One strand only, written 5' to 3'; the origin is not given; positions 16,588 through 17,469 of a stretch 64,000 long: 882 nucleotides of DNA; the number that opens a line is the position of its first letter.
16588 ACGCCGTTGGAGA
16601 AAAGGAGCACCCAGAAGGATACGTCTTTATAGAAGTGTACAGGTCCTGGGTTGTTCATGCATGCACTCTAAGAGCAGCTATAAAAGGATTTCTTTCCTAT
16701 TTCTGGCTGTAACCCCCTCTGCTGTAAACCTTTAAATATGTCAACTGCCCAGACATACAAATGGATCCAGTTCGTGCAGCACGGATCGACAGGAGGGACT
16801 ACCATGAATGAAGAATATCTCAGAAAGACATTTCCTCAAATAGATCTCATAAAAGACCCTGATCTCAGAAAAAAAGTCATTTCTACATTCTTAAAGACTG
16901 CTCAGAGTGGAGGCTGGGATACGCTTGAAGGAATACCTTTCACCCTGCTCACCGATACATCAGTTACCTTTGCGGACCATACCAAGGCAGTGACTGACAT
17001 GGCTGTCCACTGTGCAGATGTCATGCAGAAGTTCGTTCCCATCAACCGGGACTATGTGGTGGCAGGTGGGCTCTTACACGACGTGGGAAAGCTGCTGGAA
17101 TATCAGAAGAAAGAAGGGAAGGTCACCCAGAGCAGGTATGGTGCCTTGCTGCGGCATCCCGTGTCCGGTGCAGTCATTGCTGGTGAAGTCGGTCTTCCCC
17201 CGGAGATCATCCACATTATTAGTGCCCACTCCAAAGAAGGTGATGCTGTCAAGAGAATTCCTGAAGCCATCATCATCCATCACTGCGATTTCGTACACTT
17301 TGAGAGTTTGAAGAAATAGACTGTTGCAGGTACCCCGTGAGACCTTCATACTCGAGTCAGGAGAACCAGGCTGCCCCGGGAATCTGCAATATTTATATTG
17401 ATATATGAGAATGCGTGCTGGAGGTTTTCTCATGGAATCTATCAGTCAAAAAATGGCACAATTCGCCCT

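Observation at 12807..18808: citDEF-type acyl-lyase complex without CitC/CitX/CitG, flanked by two HD-domain hydrolases and an MmgE/PrpD protein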

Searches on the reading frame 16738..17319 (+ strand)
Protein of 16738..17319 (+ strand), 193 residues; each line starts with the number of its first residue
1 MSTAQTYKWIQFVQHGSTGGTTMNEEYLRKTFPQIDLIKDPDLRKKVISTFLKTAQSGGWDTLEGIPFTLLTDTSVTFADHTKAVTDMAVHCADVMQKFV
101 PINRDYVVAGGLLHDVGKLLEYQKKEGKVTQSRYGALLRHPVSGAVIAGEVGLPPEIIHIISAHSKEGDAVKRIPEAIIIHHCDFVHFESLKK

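Call 3: search_protein_families(library=pfam, proteins=[window:16738-17319:+])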
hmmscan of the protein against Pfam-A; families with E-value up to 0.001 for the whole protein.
window:16738-17319:+ (193 aa): 1 family
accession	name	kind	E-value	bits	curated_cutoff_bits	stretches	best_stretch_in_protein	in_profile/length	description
PF01966.28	HD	-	1.6e-13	51.4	22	1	79-185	2-112/116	HD domain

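Call 4: search_protein_families(library=ncbifam, proteins=[window:16738-17319:+])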
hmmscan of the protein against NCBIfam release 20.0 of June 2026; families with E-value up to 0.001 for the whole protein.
window:16738-17319:+ (193 aa): 3 families
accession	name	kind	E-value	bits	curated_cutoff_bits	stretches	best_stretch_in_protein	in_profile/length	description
TIGR00277.1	HDIG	domain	8.2e-13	48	27.6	1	79-165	6-82/84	HDIG domain-containing metalloprotein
NF045665.1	NTPtran_DVU1551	equivalog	7.3e-07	28.5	315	1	76-128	216-269/359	DVU_1551 family NTP transferase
TIGR00295.1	TIGR00295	hypoth_equivalog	1.9e-05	24.5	172.35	1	78-168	14-91/164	TIGR00295 family protein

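Call 20: find_homologous_proteins(query=window:16804-17319:+)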
Query window:16804-17319:+ (171 aa): 1173 proteins with E <= 0.001 among 1218 candidates; the best 120 are listed.
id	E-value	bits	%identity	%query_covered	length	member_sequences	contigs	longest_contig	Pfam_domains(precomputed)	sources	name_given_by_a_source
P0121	7.8e-108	376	99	100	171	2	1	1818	PF01966.29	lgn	-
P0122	8.8e-100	350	92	100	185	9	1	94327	PF01966.29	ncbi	ncbi:MAG: HD domain-containing protein [Candidatus Methanofastidiosia archaeon]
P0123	1.5e-86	307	78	99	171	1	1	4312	PF01966.29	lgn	-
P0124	2.4e-86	306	79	99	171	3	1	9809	PF01966.29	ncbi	-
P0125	3.1e-84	299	76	99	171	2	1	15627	PF01966.29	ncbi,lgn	-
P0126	6.6e-82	291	76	99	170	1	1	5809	PF01966.29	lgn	-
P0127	2.5e-81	290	74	100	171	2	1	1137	PF01966.29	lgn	-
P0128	3.5e-81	289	74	99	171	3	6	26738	PF01966.29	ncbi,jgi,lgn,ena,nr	ncbi:MAG: HDIG domain-containing protein [Theionarchaea archaeon]|nr:MAG: hypothetical protein AYK19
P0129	4.8e-81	289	75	99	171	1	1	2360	PF01966.29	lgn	-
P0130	6.7e-81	288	75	99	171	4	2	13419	PF01966.29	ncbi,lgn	-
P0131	6.8e-81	288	74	99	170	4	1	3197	PF01966.29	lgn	-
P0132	8.5e-81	288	73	99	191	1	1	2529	PF01966.29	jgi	jgi:putative nucleotidyltransferase with HDIG domain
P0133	1.3e-80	287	74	99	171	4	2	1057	PF01966.29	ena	-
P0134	9.5e-80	284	72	99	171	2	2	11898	PF01966.29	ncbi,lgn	-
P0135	3.8e-79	282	72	99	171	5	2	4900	PF01966.29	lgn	-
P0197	2.9e-48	182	52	95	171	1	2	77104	PF08668.19,PF01966.29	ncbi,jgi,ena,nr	ncbi:hypothetical protein AYK25_08610 [Thermoplasmatales archaeon SM1-50]|nr:MAG: hypothetical prote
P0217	8.9e-48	180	50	96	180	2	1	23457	PF01966.29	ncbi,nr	ncbi:MAG: HD domain-containing protein [Candidatus Eisenbacteria bacterium]|nr:HD domain-containing 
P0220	1.2e-47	180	52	98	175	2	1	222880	PF01966.29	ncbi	ncbi:MAG: HD domain-containing protein [Methanobacteriota archaeon]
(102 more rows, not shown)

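Call 23: find_related_loci(query=A1, collection=metagenome_contigs, flank=8000)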
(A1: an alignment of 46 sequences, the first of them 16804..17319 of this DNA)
Query A1 (171 aa) in metagenome_contigs; peptide patterns used: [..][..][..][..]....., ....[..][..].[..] (x = any residue, [..] = any of these).
600 stretches matched a pattern (row limit reached: there are more); 60 encode a relative of the query (tblastn E <= 1e-3); 60 distinct loci.
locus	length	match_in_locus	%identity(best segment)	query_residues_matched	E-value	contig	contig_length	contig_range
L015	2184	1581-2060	51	6-167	2e-56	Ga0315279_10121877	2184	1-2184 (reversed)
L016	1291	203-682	51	10-171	1e-54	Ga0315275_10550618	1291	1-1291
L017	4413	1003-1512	54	8-170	2e-51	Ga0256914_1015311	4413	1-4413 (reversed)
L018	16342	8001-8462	51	12-167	3e-49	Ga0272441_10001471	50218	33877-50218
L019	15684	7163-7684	47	1-169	8e-48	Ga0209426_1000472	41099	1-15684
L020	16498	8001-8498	49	11-169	1e-47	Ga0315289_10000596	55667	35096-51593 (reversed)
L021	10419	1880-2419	44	3-171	3e-44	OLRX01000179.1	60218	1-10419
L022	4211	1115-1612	46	10-170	9e-44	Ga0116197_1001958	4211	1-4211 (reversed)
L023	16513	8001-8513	42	6-169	5e-41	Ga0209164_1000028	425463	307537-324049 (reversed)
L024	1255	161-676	42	6-170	4e-42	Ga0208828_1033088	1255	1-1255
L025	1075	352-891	43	6-171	2e-41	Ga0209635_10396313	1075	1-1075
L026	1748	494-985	41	10-170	9e-40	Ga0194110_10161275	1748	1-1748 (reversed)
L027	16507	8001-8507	47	11-169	2e-39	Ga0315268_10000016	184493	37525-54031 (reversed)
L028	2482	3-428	48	36-170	3e-39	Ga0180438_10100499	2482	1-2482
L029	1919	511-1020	42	12-170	3e-36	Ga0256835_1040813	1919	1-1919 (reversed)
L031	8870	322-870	35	1-169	4e-25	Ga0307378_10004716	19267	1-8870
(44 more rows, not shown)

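Call 26: search_protein_families(library=pfam, proteins=[L017:1522-2787:+, L019:7697-8956:+, L020:8741-10042:+, L023:8503-9804:+, L018:9975-10754:+, L018:10768-12528:+, L021:405-1802:+, L027:8176-10473:+, L022:1198-3396:+, L031:1085-2077:+])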
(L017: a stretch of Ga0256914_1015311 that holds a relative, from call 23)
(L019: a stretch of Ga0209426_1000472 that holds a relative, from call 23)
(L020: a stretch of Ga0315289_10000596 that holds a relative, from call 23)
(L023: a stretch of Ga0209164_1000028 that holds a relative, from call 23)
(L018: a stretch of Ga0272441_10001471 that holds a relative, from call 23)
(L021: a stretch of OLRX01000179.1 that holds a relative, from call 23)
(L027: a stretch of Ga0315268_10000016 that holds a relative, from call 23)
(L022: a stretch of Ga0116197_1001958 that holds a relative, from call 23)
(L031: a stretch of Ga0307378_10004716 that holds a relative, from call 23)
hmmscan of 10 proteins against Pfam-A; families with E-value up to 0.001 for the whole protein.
L017:1522-2787:+ (421 aa): 1 family
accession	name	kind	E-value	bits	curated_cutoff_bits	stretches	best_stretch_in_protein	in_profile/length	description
PF00330.25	Aconitase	-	1e-105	354.9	28.7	2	21-287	13-306/463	Aconitase family (aconitate hydratase)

L019:7697-8956:+ (419 aa): 1 family
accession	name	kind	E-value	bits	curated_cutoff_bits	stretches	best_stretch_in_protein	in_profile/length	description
PF00330.25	Aconitase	-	1.5e-108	364.2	28.7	1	24-408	15-463/463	Aconitase family (aconitate hydratase)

L020:8741-10042:+ (433 aa): 1 family
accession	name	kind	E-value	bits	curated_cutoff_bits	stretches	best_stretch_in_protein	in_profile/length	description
PF00291.31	PALP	-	4.6e-36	125.1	35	1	78-417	4-295/295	Pyridoxal-phosphate dependent enzyme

L023:8503-9804:+ (433 aa): 2 families
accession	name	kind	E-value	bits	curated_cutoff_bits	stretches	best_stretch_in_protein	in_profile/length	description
PF00330.25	Aconitase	-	3.2e-101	340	28.7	1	18-419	2-463/463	Aconitase family (aconitate hydratase)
PF04412.18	AcnX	-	0.00065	18.9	31.5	0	312-368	302-357/400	Aconitase X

L018:9975-10754:+ (259 aa): 1 family
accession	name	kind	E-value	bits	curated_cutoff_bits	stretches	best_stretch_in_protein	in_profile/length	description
PF00285.26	Citrate_synt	-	1.9e-41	142.8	27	2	54-241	169-355/357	Citrate synthase, C-terminal domain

L018:10768-12528:+ (586 aa): 2 families
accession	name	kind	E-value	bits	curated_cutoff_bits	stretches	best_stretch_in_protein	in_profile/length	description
PF00330.25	Aconitase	-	3.1e-77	261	28.7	2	7-227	1-237/463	Aconitase family (aconitate hydratase)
PF00694.25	Aconitase_C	-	1.4e-16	61.5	22.8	1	439-534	36-129/131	Aconitase C-terminal domain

L021:405-1802:+ (465 aa): 2 families
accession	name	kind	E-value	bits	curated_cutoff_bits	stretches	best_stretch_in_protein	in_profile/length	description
PF00939.25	Na_sulph_symp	-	4.9e-135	451.6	27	1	3-465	4-472/472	Sodium:sulfate symporter transmembrane region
PF03600.22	CitMHS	-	1.2e-20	74.3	31.9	2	43-374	4-303/336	Citrate transporter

L027:8176-10473:+ (765 aa): 2 families
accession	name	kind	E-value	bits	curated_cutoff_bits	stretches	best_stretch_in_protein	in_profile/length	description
PF00330.25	Aconitase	-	2.3e-79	268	28.7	2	151-424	1-303/463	Aconitase family (aconitate hydratase)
PF00694.25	Aconitase_C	-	1.2e-14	55.2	22.8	1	661-711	70-123/131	Aconitase C-terminal domain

L022:1198-3396:+ (732 aa): 2 families
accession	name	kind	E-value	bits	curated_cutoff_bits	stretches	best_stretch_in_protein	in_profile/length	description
PF00082.27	Peptidase_S8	-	2.4e-42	145.6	21.8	1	354-626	4-288/288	Subtilase family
PF13860.13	FlgD_ig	-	2.6e-10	40.5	27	1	667-719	23-75/79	FlgD Ig-like domain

L031:1085-2077:+ (330 aa): 4 families
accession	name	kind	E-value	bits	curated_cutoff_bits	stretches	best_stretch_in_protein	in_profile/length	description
PF08450.18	SGL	-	1.8e-21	77.3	26.3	1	88-251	57-219/246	SMP-30/Gluconolactonase/LRE-like region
PF24684.1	Vgb_lyase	-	8.8e-08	31.7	50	0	197-246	165-211/290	Virginiamycin B lyase family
PF03088.22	Str_synth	-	4.9e-06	27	25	0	159-199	48-88/89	Strictosidine synthase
PF01436.27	NHL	-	0.00088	19.6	20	0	217-232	3-18/28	NHL repeat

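Call 33: predict_structure(alignment_id=A1)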
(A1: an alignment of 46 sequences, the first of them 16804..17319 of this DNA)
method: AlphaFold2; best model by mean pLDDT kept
length: 171 residues; sequences in the alignment: 46
mean_pLDDT: 96.5   pTM: 0.92
mean pLDDT of the five models: 96.5, 96.3, 95.9, 95.1, 95.0
residues with pLDDT >= 90: 161; 70-90: 9; 50-70: 1; < 50: 0
segments of 3 or more residues with pLDDT < 50: none
pLDDT, mean of each block of 10 residues (from residue 1): 97 99 99 97 93 96 99 98 99 98 95 96 98 99 89 98 94 66
secondary structure, 60 per line:
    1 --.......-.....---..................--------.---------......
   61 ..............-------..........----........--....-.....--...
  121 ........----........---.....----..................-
elements in order: H3-9 H11-15 H19-36 H56-74 H82-91 H96-99 E100-103 E106-109 H111-115 H118-128 H133-140 H144-148 H153-170

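Call 35: search_solved_structures(query=A1, max_evalue=0.01)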
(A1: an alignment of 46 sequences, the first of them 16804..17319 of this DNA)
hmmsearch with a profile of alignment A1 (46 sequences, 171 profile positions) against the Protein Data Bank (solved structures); distinct sequences matched with E-value up to 0.01: 1.
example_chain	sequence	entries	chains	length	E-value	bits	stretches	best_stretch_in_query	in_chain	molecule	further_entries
9h3f_A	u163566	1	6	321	0.0079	19.1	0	56-101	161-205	3'-5' exoribonuclease YhaM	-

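Call 36: fold_search(model_id=the predicted structure, library=pdb)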
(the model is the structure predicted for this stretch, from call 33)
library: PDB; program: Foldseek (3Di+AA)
matches with E <= 10: 385; with E <= 0.001: 1
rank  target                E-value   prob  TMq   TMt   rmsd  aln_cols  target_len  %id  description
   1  9h3f_A                7.9e-06  1.00  0.72  0.60   4.2       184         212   20  Cryo-EM structure of YhaM (released 2025-08-06)
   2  4s1c_D                2.2e-02  1.00  0.46  0.39   7.2       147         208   22  Crystal Structure of L. monocytogenes phosphodiesterase PgpH HD domain (released 2015-02-11)
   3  4s1c_A                2.9e-02  1.00  0.47  0.39   6.8       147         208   23  Crystal Structure of L. monocytogenes phosphodiesterase PgpH HD domain (released 2015-02-11)
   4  3tmb_B                3.2e-02  1.00  0.53  0.31  10.0       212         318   15  Bd1817, a HDG"Y"P protein from Bdellovibrio bacteriovorus (released 2011-10-19)
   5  6pbz_B                4.3e-02  1.00  0.44  0.18   5.7       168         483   11  Crystal structure of Escherichia coli GppA (released 2019-11-20)
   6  2pq7                  4.5e-02  1.00  0.49  0.49   5.6       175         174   17  Crystal structure of predicted HD superfamily hydrolase (104161995) from uncultured Thermotogales bacterium at 1.45 A re (released 2007-05-15)
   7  6pbz_D                5.3e-02  1.00  0.46  0.19   5.5       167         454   11  Crystal structure of Escherichia coli GppA (released 2019-11-20)
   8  8jgx_A                5.5e-02  1.00  0.48  0.19   6.3       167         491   11  Crystal structure of Acinetobacter baumannii exopolyphosphatase (released 2024-05-15)
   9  4s1b_D                5.8e-02  1.00  0.47  0.39   6.0       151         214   24  Crystal Structure of L. monocytogenes phosphodiesterase PgpH HD domain in complex with Cyclic-di-AMP (released 2015-02-11)
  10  1xx7_F                5.8e-02  1.00  0.42  0.43   5.9       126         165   17  Conserved hypothetical protein from Pyrococcus furiosus Pfu-403030-001 (released 2004-12-28)
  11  5dqv_A                6.1e-02  0.99  0.37  0.34   6.3       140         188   16  The crystal structure of Bacillus subtilis YpgQ (released 2016-04-27)
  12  2dqb_A                7.4e-02  1.00  0.57  0.29   4.5       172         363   18  Crystal structure of dNTP triphosphohydrolase from Thermus thermophilus HB8, which is homologous to dGTP triphosphohyd (released 2007-01-23)
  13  1xx7_E                7.8e-02  1.00  0.46  0.47   6.0       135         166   16  Conserved hypothetical protein from Pyrococcus furiosus Pfu-403030-001 (released 2004-12-28)
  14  6pbz_C                8.2e-02  1.00  0.44  0.17   4.5       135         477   12  Crystal structure of Escherichia coli GppA (released 2019-11-20)
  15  5dqv_B                8.2e-02  0.99  0.38  0.35   6.9       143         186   20  The crystal structure of Bacillus subtilis YpgQ (released 2016-04-27)
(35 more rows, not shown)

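Call 40: find_encoding_contigs(protein=P0220, flank=7000, max_places=1)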
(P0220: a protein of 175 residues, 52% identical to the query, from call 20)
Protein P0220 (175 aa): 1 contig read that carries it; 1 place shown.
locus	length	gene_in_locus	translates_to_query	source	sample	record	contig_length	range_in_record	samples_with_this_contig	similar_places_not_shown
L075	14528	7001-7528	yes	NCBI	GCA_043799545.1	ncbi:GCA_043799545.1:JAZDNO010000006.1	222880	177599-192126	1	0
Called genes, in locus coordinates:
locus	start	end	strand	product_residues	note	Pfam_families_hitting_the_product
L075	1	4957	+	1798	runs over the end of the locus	PF00270:DEAD, PF04851:ResIII (weak), PF00271:Helicase_C, PF19306:WHD_Lhr, PF08494:DEAD_assoc, PF06224:AlkZ-like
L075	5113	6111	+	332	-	PF09382:RQC, PF00570:HRDC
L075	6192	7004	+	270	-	PF00285:Citrate_synt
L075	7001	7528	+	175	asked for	PF01966:HD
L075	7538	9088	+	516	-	PF04223:CitF, PF13336:AcetylCoA_hyd_C (weak)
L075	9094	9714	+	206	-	PF00581:Rhodanese, PF03992:ABM, PF07682:SOR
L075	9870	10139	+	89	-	PF04014:MazE_antitoxin (weak)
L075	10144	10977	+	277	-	PF01135:PCMT, PF01209:Ubie_methyltran, PF05175:MTS, PF13489:Methyltransf_23, PF06325:PrmA, PF13847:Methyltransf_31, PF08241:Methyltransf_11, PF08242:Methyltransf_12, +4 more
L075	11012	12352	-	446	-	PF00206:Lyase_1, PF10397:ADSL_C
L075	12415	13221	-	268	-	-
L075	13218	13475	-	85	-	-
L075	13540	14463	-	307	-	PF01694:Rhomboid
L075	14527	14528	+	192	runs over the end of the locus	PF05175:MTS, PF01170:UPF0020 (weak), PF06325:PrmA (weak), PF13489:Methyltransf_23 (weak), PF13847:Methyltransf_31 (weak), PF08241:Methyltransf_11 (faint), PF13649:Methyltransf_25 (weak)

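Call 41: find_encoding_contigs(protein=P0197, flank=7000, max_places=1)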
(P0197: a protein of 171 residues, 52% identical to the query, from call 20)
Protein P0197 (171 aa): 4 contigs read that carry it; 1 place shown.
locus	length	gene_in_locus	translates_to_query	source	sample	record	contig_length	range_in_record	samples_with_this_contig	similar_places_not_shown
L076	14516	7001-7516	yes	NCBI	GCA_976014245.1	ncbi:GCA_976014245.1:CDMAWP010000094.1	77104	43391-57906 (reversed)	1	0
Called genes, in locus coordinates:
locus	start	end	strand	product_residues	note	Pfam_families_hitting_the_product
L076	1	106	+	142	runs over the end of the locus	PF12705:PDDEXK_1, PF01930:Cas_Cas4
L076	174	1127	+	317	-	PF22700:MVD-like_N (faint), PF00288:GHMP_kinases_N, PF08544:GHMP_kinases_C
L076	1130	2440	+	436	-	PF20695:UbiD_N, PF01977:UbiD, PF20696:UbiD_C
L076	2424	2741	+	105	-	PF21758:LpdD_chaperone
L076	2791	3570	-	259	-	PF01142:TruD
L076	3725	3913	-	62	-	PF01142:TruD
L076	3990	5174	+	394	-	PF04412:AcnX, PF28403:AcnX_2nd, PF28406:AcnX_3rd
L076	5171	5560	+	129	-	PF01989:AcnX_swivel_put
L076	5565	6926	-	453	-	-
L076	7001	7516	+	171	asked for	PF08668:HDOD (faint), PF01966:HD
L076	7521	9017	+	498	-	PF04223:CitF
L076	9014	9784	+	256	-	PF00285:Citrate_synt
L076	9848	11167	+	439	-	PF02310:B12-binding, PF04055:Radical_SAM, PF13282:DUF4070 (weak)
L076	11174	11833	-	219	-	PF03059:NAS (weak)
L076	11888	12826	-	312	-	PF01073:3Beta_HSD, PF01370:Epimerase, PF02719:Polysacc_synt_2, PF04321:RmlD_sub_bind, PF05368:NmrA (weak), PF13460:NAD_binding_10, PF16363:GDP_Man_Dehyd, PF07993:NAD_binding_4 (weak)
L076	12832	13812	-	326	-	PF01040:UbiA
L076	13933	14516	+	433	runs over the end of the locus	-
